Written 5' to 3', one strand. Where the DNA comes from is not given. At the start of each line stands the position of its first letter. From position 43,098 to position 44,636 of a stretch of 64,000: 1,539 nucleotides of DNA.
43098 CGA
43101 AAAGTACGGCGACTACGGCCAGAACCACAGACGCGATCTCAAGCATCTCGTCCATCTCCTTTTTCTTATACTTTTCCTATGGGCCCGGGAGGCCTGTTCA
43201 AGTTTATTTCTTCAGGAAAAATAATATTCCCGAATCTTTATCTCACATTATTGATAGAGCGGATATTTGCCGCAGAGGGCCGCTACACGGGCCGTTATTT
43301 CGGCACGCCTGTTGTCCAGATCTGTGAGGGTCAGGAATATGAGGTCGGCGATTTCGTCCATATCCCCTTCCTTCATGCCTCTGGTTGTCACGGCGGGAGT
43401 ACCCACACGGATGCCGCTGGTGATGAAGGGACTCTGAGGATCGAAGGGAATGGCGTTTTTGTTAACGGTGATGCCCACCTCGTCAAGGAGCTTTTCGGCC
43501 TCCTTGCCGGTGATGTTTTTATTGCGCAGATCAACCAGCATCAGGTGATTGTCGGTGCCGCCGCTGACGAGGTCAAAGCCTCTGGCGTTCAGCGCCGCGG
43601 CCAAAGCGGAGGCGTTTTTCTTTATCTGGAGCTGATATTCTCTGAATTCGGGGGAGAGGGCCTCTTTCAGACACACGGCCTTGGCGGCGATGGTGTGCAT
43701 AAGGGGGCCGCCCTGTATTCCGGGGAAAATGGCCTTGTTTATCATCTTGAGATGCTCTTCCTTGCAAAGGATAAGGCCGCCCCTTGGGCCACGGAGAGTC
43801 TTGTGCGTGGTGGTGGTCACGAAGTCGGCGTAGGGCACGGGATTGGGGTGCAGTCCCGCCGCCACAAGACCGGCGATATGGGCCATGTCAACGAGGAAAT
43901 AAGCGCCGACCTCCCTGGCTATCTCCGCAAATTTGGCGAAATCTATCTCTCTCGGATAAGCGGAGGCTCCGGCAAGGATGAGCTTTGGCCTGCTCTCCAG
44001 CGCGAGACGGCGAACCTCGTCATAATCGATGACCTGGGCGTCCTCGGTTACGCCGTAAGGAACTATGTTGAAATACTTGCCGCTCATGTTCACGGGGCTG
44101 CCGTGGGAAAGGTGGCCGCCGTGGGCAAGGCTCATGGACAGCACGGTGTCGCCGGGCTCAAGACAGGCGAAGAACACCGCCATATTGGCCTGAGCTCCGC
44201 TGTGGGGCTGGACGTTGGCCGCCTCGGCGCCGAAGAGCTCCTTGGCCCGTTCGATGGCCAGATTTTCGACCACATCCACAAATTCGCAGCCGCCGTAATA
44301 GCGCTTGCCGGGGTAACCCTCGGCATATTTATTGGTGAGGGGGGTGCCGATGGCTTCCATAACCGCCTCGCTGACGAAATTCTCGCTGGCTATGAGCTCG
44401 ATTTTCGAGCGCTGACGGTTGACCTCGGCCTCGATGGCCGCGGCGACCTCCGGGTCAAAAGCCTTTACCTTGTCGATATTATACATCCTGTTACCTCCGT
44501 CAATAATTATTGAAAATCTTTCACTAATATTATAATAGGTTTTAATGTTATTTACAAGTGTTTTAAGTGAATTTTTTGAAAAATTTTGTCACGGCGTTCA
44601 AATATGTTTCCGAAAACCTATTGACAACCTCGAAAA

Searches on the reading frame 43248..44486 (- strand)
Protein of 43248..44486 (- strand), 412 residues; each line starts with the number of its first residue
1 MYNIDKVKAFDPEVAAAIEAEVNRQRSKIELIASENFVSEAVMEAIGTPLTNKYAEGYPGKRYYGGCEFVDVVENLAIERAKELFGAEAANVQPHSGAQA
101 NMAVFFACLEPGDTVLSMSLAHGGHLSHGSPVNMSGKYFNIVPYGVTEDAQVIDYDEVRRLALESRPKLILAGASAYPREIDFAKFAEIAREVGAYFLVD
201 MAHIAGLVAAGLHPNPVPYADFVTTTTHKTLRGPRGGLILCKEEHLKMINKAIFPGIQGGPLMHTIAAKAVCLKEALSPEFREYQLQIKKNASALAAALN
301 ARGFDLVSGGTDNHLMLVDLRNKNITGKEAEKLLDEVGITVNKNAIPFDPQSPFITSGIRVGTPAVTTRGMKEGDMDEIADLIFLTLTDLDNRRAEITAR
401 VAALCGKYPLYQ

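Call 71: search_protein_families(library=pfam, proteins=[window:43248-44486:-], max_evalue=0.0001)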
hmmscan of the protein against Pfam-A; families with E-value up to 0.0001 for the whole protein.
window:43248-44486:- (412 aa): 3 families
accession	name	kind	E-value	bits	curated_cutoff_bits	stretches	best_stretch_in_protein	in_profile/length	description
PF00464.25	SHMT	-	3.6e-176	586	27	1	8-383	2-399/399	Serine hydroxymethyltransferase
PF00155.27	Aminotran_1_2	-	9.4e-14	51.8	19.7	1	80-371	50-354/361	Aminotransferase class I and II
PF01212.27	Beta_elim_lyase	-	3.9e-06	26.8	27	1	79-343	39-274/288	Beta-eliminating lyase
